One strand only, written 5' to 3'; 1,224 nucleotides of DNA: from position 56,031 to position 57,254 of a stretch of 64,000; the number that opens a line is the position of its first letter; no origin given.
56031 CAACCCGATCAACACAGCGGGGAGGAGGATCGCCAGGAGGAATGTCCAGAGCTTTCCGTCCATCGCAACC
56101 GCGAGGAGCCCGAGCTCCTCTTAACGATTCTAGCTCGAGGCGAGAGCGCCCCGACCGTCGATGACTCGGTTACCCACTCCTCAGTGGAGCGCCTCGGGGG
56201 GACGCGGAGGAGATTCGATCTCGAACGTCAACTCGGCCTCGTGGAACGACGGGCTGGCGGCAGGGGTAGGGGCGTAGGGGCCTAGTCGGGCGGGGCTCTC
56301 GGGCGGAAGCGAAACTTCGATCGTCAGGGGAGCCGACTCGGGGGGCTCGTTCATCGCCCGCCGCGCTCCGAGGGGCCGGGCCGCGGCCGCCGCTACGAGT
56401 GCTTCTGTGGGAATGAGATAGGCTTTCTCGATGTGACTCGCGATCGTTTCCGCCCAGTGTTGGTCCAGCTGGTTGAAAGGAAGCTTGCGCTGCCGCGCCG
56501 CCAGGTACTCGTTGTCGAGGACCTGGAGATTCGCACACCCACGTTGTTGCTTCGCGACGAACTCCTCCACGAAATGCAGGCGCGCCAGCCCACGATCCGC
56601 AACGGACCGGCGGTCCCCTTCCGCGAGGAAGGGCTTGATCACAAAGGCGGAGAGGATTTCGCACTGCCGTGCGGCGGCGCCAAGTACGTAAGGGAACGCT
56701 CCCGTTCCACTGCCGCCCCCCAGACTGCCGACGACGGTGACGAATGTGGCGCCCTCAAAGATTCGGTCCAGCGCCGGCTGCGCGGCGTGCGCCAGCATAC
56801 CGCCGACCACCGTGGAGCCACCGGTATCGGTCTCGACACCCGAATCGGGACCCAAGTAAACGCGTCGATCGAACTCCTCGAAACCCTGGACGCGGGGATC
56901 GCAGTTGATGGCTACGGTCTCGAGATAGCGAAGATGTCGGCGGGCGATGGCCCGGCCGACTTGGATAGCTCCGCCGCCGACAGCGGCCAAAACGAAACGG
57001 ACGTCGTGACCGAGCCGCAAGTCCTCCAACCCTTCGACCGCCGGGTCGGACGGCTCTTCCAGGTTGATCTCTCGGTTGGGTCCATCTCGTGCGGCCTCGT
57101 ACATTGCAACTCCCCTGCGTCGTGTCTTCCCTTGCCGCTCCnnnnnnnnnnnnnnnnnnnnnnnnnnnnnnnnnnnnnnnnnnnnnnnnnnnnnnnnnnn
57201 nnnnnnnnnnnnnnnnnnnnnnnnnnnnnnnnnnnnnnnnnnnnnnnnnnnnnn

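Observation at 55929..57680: RHH DNA-binding protein + FtsZ/tubulin GTPase lacking the C-terminal domain and T7 loop + tiny 2-TM protein: candidate cytomotive/segregation or membrane-remodelling cassette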

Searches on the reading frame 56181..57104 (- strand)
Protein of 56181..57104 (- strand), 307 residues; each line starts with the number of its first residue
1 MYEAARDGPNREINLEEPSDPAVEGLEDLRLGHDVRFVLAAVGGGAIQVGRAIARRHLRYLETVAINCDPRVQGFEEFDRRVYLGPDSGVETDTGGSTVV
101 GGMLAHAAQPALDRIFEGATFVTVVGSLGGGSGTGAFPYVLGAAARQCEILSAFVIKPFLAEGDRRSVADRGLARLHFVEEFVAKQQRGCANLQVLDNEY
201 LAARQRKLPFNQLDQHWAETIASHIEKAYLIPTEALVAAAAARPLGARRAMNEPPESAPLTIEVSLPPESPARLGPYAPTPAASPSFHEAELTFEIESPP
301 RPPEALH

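Call 3: search_protein_families(library=pfam, proteins=[window:56181-57104:-], max_evalue=1)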
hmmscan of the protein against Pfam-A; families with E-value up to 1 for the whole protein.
window:56181-57104:- (307 aa): 1 family
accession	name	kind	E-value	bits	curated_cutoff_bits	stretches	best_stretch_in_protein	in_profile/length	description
PF00091.31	Tubulin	-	3.9e-10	40.8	33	1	59-175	42-169/190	Tubulin/FtsZ family, GTPase domain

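Call 4: search_protein_families(library=ncbifam, proteins=[window:56181-57104:-], max_evalue=1)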
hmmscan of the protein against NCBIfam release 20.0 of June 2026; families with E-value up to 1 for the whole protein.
window:56181-57104:- (307 aa): 1 family
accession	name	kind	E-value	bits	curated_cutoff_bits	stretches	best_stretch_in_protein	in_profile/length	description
TIGR00065.1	ftsZ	equivalog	2.6e-16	59.9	295.2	1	42-177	25-161/353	cell division protein FtsZ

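Call 5: search_solved_structures(query=window:56181-57104:-, max_evalue=1, show_alignments=2)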
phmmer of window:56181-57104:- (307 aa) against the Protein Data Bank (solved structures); distinct sequences matched with E-value up to 1: 52.
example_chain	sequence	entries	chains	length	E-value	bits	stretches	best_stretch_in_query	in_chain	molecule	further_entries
6ym1_A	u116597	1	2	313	8.5e-13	52.1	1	40-177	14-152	Cell division protein FtsZ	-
6y1u_A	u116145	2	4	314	8.6e-13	52.1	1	40-177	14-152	Cell division protein FtsZ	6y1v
6ym9_A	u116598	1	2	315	8.7e-13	52.1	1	40-177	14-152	Cell division protein FtsZ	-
5zue_A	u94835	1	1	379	9.3e-13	52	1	40-177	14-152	Cell division protein FtsZ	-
1rlu_A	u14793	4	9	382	1.1e-12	51.7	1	39-177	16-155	Cell division protein ftsZ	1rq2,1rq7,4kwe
14uh_A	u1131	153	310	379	1.3e-12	51.5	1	40-177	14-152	Cell division protein FtsZ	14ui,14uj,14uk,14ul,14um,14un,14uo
1ofu_A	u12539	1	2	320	1.7e-10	44.6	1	40-176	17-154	CELL DIVISION PROTEIN FTSZ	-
2vaw_A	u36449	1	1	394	2.8e-10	43.9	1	40-176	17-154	CELL DIVISION PROTEIN FTSZ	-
8h1o_A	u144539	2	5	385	3.1e-10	43.7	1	27-176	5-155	Cell division protein FtsZ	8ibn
5mn4_A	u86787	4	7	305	3.3e-10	43.6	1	40-168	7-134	Cell division protein FtsZ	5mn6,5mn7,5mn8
9isk_A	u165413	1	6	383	3.7e-10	43.5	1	27-176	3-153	Cell division protein FtsZ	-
4e6e_A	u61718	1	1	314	3.8e-10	43.4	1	40-177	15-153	Cell division protein ftsZ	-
5h5h_A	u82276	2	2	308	5.8e-10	42.8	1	32-168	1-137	Cell division protein FtsZ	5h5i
22hq_A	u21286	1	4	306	7.6e-10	42.4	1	36-177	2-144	Cell division protein FtsZ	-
22hr_A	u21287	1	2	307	7.7e-10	42.4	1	36-177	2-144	Cell division protein FtsZ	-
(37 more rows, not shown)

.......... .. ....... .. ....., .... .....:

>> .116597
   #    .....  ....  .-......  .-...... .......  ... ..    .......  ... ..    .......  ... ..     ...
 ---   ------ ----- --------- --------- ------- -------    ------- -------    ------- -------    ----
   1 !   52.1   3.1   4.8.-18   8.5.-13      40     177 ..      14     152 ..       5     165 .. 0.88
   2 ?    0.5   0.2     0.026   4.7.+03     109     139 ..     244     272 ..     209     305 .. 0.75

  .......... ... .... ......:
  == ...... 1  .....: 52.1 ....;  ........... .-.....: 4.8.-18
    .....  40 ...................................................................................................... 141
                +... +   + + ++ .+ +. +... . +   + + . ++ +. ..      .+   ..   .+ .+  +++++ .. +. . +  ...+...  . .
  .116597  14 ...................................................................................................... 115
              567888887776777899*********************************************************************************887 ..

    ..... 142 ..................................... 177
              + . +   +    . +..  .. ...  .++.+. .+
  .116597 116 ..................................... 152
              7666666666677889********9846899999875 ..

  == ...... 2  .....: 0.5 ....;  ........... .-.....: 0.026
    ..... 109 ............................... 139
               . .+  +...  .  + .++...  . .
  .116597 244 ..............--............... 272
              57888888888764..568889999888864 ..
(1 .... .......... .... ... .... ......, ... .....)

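Call 6: find_homologous_proteins(query=window:56181-57104:-, max_evalue=0.001)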
Query window:56181-57104:- (307 aa): 457 proteins with E <= 0.001 among 8000 candidates; the best 120 are listed.
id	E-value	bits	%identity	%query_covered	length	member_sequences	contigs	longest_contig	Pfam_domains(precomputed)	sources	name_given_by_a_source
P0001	1.6e-191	654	96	100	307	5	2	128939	PF00091.32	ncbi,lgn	ncbi:MAG: hypothetical protein WAN87_08305 [Thermoplasmata archaeon]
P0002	5.5e-171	586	87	100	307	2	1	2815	PF00091.32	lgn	-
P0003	1.2e-168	579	85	100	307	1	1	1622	PF00091.32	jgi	jgi:Tubulin/FtsZ family, GTPase domain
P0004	4.5e-109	383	65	91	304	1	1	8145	PF00091.32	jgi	jgi:hypothetical protein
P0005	6.8e-109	383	66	91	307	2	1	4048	PF00091.32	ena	-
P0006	1.3e-103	365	59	98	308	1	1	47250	PF00091.32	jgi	jgi:hypothetical protein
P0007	6.9e-103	363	63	91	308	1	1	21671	PF00091.32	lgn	-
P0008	3.3e-102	361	60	99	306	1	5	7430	PF00091.32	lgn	-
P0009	3.9e-102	360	58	98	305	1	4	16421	PF00091.32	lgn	-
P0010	6.3e-102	360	59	99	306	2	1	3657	PF00091.32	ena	-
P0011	1.1e-101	359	61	90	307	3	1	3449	PF00091.32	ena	-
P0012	2.0e-101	358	59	95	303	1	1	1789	PF00091.32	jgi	jgi:hypothetical protein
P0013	6.0e-101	356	61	90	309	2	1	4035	PF00091.32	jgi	jgi:hypothetical protein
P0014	8.4e-101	356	57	99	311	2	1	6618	PF00091.32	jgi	-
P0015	8.7e-101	356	60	97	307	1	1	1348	PF00091.32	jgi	jgi:hypothetical protein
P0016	1.4e-100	355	57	99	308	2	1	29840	PF00091.32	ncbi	-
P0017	1.7e-100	355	61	90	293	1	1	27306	PF00091.32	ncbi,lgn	-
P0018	1.8e-100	355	58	99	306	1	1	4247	PF00091.32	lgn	-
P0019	2.4e-100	354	58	99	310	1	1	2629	PF00091.32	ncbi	-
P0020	2.5e-100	354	57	99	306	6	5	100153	PF00091.32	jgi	jgi:tubulin/FtsZ family protein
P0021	2.6e-100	354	59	99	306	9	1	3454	PF00091.32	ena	-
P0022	3.0e-100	354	58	99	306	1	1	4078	PF00091.32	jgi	jgi:hypothetical protein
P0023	3.2e-100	354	57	99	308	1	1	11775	PF00091.32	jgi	jgi:Tubulin/FtsZ family, GTPase domain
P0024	3.9e-100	354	60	90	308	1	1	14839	PF00091.32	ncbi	-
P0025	4.8e-100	353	57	99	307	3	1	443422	PF00091.32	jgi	jgi:hypothetical protein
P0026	5.3e-100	353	60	92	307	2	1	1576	PF00091.32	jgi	jgi:hypothetical protein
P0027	9.8e-100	352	59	96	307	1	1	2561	PF00091.32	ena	-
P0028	1.0e-99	352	61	92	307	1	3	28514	PF00091.32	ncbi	-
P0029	2.1e-99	351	57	99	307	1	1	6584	PF00091.32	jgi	jgi:Tubulin/FtsZ family, GTPase domain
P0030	2.5e-99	351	55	98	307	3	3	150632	PF00091.32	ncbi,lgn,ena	-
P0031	2.6e-99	351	55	99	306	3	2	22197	PF00091.32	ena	-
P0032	2.6e-99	351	59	90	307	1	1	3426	PF00091.32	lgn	-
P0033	2.8e-99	351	59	99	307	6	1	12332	PF00091.32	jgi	-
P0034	3.6e-99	351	57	98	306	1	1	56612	PF00091.32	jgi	-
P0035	4.4e-99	350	56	98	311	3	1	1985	PF00091.32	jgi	-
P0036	4.9e-99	350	58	99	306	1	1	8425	PF00091.32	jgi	jgi:hypothetical protein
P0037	5.0e-99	350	57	99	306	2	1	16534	PF00091.32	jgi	jgi:tubulin/FtsZ family protein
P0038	7.6e-99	350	57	98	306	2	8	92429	PF00091.32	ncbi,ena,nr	ncbi:MAG TPA: hypothetical protein VEG66_04425 [Thermoplasmata archaeon]|nr:hypothetical protein [Th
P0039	1.2e-98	349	59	98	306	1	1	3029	PF00091.32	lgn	-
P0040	1.3e-98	349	54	99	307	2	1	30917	PF00091.32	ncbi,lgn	-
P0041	1.3e-98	349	56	99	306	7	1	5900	PF00091.32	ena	-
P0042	1.5e-98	349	58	98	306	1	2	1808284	PF00091.32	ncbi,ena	-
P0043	1.6e-98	348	59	90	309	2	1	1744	PF00091.32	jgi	jgi:hypothetical protein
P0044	1.8e-98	348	56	98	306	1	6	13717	PF00091.32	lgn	-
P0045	2.0e-98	348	57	99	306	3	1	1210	PF00091.32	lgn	-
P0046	2.9e-98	348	58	99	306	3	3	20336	PF00091.32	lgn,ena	-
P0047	3.0e-98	348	58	99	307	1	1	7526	PF00091.32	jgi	-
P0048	3.5e-98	347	58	98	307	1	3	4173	PF00091.32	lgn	-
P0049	3.9e-98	347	56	98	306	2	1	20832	PF00091.32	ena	-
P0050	4.0e-98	347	60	90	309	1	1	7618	PF00091.32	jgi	jgi:Tubulin/FtsZ family, GTPase domain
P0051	4.9e-98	347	61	88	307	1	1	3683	PF00091.32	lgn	-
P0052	5.0e-98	347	60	90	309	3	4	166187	PF00091.32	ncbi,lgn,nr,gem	ncbi:MAG TPA: hypothetical protein VK424_05825 [Thermoplasmata archaeon]|nr:hypothetical protein [Th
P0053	5.1e-98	347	56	99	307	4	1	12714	PF00091.32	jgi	-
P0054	5.3e-98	347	57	98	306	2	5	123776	PF00091.32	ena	-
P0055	5.5e-98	347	58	99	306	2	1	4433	PF00091.32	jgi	jgi:hypothetical protein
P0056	6.0e-98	347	57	98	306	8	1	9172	PF00091.32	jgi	jgi:hypothetical protein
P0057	6.2e-98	347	59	91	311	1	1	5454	PF00091.32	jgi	jgi:hypothetical protein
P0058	6.4e-98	346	57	93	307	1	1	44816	PF00091.32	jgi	jgi:hypothetical protein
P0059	6.5e-98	346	59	90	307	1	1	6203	PF00091.32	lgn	-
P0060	6.6e-98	346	57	98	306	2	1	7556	PF00091.32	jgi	jgi:hypothetical protein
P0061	7.2e-98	346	58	90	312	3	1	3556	PF00091.32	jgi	jgi:hypothetical protein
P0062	7.5e-98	346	56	99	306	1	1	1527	PF00091.32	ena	-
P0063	7.8e-98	346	57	98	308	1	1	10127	PF00091.32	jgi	jgi:Tubulin/FtsZ family, GTPase domain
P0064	7.9e-98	346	58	99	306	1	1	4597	PF00091.32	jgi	jgi:Tubulin/FtsZ family, GTPase domain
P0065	9.0e-98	346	57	99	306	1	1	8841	PF00091.32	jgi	jgi:Tubulin/FtsZ family, GTPase domain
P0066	9.9e-98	346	61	90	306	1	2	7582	PF00091.32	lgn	-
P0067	1.1e-97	346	57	98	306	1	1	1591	PF00091.32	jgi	jgi:hypothetical protein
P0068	1.2e-97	346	57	99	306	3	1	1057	PF00091.32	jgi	-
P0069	1.4e-97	345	56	99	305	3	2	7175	PF00091.32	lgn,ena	-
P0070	1.6e-97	345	57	98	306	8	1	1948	PF00091.32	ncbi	-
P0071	1.6e-97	345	59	94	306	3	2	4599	PF00091.32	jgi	-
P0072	1.8e-97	345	60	90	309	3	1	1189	PF00091.32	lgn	-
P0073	1.8e-97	345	56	99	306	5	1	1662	PF00091.32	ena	-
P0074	2.0e-97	345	56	98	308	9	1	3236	PF00091.32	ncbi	-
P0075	2.7e-97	344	57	99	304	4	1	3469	PF00091.32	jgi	-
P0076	2.8e-97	344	56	99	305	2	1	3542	PF00091.32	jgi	jgi:hypothetical protein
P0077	2.9e-97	344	56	99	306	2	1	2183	PF00091.32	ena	-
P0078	2.9e-97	344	56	98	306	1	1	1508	PF00091.32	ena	-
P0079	3.1e-97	344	56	99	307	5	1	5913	PF00091.32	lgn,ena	-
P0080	3.5e-97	344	57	99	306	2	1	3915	PF00091.32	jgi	-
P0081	3.7e-97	344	60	90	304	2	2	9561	PF00091.32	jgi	-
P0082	3.8e-97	344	61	90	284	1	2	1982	PF00091.32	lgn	-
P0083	4.1e-97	344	55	99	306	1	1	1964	PF00091.32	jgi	-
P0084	4.8e-97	344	57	99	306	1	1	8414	PF00091.32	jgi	jgi:Tubulin/FtsZ family, GTPase domain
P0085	5.2e-97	343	60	90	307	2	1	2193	PF00091.32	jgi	-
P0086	5.3e-97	343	55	100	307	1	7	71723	PF00091.32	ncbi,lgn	ncbi:MAG: hypothetical protein WBF81_07185 [Thermoplasmata archaeon]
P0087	5.7e-97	343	57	90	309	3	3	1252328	PF00091.32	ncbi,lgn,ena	ncbi:MAG: hypothetical protein ACLPZM_09435 [Thermoplasmata archaeon]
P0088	7.0e-97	343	56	98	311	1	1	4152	PF00091.32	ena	-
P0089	8.1e-97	343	56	98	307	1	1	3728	PF00091.32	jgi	-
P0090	9.8e-97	343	58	93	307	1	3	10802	PF00091.32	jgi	jgi:hypothetical protein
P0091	1.0e-96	343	55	99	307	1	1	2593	PF00091.32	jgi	-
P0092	1.1e-96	342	60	91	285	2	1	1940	PF00091.32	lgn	-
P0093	1.2e-96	342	56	99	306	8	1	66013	PF00091.32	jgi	-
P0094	1.2e-96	342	57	98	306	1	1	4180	PF00091.32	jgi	jgi:hypothetical protein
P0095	1.2e-96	342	59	90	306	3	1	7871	PF00091.32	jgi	-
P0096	1.4e-96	342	56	98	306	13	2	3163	PF00091.32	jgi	jgi:hypothetical protein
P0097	1.7e-96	342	59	94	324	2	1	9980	PF00091.32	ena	-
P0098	1.9e-96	342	54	98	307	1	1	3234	PF00091.32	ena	-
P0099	2.0e-96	342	56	99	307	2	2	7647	PF00091.32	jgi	-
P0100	2.0e-96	342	56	99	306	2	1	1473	PF00091.32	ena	-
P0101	2.1e-96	342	59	90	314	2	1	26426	PF00091.32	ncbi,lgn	-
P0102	2.2e-96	341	56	99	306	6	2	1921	PF00091.32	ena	-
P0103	2.3e-96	341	56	98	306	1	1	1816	PF00091.32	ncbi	-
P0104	3.3e-96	341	58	90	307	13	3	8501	PF00091.32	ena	-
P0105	3.4e-96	341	56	99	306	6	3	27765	PF00091.32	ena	-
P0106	3.4e-96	341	56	99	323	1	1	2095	PF00091.32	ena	-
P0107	3.5e-96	341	58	90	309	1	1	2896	PF00091.32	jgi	jgi:Tubulin/FtsZ family, GTPase domain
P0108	4.2e-96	341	58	91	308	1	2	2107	PF00091.32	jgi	jgi:hypothetical protein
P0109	5.3e-96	340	56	99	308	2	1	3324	PF00091.32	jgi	jgi:Tubulin/FtsZ family, GTPase domain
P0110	6.7e-96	340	56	98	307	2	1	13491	PF00091.32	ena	-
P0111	8.0e-96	340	57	91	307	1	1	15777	PF00091.32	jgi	jgi:hypothetical protein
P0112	8.4e-96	340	58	90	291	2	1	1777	PF00091.32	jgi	jgi:hypothetical protein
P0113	8.4e-96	340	56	93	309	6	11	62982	PF00091.32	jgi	jgi:hypothetical protein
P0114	8.8e-96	339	59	90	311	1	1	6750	PF00091.32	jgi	-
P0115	9.1e-96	339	58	91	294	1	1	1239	PF00091.32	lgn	-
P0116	9.3e-96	339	67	68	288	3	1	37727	PF00091.32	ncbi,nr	ncbi:MAG TPA: hypothetical protein VMG81_04650 [Thermoplasmata archaeon]|nr:hypothetical protein [Th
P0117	9.6e-96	339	56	98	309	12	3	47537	PF00091.32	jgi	-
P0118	9.7e-96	339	55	98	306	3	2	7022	PF00091.32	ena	-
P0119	1.0e-95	339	56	99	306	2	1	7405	PF00091.32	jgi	-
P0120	1.3e-95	339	56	98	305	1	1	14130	PF00091.32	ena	-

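Call 9: find_encoding_contigs(protein=P0042, flank=6000, max_places=2)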
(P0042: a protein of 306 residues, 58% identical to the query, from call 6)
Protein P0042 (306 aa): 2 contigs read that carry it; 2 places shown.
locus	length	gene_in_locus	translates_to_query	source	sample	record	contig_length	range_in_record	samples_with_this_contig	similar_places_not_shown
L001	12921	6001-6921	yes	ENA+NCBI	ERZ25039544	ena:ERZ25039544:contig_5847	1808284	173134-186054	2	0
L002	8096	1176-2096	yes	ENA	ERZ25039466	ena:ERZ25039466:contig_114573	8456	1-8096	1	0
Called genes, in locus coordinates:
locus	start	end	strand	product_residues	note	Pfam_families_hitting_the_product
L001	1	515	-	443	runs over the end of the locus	PF01676:Metalloenzyme, PF10143:PhosphMutase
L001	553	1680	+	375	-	-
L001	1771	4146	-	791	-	PF07790:Pilin_N, PF01835:MG2 (faint)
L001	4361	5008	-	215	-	PF07790:Pilin_N (weak)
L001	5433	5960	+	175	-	-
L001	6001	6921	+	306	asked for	PF00091:Tubulin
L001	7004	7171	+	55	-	-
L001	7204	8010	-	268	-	PF09754:PAC2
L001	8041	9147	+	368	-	PF00752:XPG_N, PF00867:XPG_I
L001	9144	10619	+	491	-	PF07837:FTCD_N, PF02971:FTCD, PF04961:FTCD_C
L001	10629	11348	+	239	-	PF01872:RibD_C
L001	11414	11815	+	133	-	-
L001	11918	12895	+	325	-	PF01557:FAA_hydrolase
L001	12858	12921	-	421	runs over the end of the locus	PF01896:DNA_primase_S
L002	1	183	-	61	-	?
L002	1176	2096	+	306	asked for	PF00091:Tubulin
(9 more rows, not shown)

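Call 10: find_encoding_contigs(protein=P0087, flank=6000, max_places=2)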
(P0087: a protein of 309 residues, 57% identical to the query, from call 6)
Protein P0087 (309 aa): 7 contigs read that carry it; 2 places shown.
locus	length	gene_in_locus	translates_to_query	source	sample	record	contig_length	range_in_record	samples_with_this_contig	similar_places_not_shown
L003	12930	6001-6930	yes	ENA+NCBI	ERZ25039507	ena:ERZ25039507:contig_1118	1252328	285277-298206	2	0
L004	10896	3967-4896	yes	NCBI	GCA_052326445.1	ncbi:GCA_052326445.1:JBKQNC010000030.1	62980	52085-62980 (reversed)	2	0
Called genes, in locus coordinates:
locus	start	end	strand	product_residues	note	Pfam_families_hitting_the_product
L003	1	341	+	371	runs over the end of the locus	-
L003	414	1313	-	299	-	-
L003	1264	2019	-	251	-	PF07790:Pilin_N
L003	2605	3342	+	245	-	-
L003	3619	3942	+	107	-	-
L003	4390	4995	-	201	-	PF07790:Pilin_N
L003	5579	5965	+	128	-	-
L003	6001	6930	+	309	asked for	PF00091:Tubulin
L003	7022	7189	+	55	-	-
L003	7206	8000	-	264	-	PF09754:PAC2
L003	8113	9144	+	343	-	PF00752:XPG_N, PF00867:XPG_I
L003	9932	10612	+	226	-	PF04961:FTCD_C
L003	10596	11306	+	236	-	PF01872:RibD_C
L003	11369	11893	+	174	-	-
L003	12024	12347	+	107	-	-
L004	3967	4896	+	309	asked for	PF00091:Tubulin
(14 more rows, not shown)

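Call 11: find_encoding_contigs(protein=P0025, flank=6000, max_places=2)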
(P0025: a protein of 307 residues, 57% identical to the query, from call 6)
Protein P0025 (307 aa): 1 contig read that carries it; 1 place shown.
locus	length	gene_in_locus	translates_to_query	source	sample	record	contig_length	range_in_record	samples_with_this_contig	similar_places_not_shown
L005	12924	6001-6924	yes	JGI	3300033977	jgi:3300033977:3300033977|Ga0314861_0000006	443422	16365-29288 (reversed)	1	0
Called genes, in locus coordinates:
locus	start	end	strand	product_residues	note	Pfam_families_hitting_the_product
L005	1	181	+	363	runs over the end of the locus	-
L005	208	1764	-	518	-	PF07790:Pilin_N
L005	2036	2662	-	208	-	PF07790:Pilin_N (weak)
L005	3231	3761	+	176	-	PF05163:DinB, PF04978:MST, PF12867:DinB_2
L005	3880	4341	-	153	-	-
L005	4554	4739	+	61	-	-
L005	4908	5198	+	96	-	-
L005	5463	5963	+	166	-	-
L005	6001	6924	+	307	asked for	PF00091:Tubulin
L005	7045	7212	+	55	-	-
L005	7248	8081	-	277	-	PF09754:PAC2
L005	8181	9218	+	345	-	PF00752:XPG_N, PF00867:XPG_I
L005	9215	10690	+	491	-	PF07837:FTCD_N, PF02971:FTCD, PF04961:FTCD_C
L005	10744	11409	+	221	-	PF01872:RibD_C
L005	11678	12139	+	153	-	PF13686:DrsE_2, PF02635:DsrE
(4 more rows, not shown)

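Call 21: search_protein_families(library=phrogs, proteins=[window:56181-57104:-], max_evalue=0.1)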
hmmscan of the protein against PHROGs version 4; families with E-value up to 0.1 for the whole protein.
window:56181-57104:- (307 aa): 0 families

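Call 22: search_protein_representatives(protein=window:56181-57104:-)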
Query: 307 residues. Proteins with E-value up to 0.001 (for the whole library): 2399; up to 1e-10: 35; up to 1e-30: 15. The best 150 are listed.
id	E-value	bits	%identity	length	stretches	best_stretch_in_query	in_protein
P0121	4.8e-81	289.4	53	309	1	20-296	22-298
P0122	1.1e-66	242.3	50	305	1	24-298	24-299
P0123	2.8e-64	234.4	44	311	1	34-302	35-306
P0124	9.7e-64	232.6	48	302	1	23-303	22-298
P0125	9.1e-61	222.8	53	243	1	77-287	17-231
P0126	3.9e-59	217.5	53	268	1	19-221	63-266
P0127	4.3e-49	184.5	42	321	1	27-303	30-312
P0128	8.8e-48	180.2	49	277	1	79-300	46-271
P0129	1.8e-47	179.1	48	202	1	100-305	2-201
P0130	5.0e-46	174.4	44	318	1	23-281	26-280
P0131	6.7e-46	174.0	41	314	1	28-302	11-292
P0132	1.0e-43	166.8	50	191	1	115-299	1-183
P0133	1.5e-43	166.3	49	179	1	126-304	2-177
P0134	3.1e-39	152.1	42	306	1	22-290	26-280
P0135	5.8e-33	131.5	70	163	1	25-116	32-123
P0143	1.6e-12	64.4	30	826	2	23-182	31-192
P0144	2.8e-12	63.6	33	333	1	33-177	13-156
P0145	5.1e-12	62.8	32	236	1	32-187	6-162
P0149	1.9e-11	60.9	26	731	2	31-166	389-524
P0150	2.9e-11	60.3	34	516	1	34-180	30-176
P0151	3.9e-11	59.8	35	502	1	38-183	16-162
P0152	4.6e-11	59.6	34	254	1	36-177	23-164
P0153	5.9e-11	59.3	33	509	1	36-177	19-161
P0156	1.1e-10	58.4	34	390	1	36-181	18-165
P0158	1.3e-10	58.1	30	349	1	37-183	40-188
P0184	1.9e-09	54.3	29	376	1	10-183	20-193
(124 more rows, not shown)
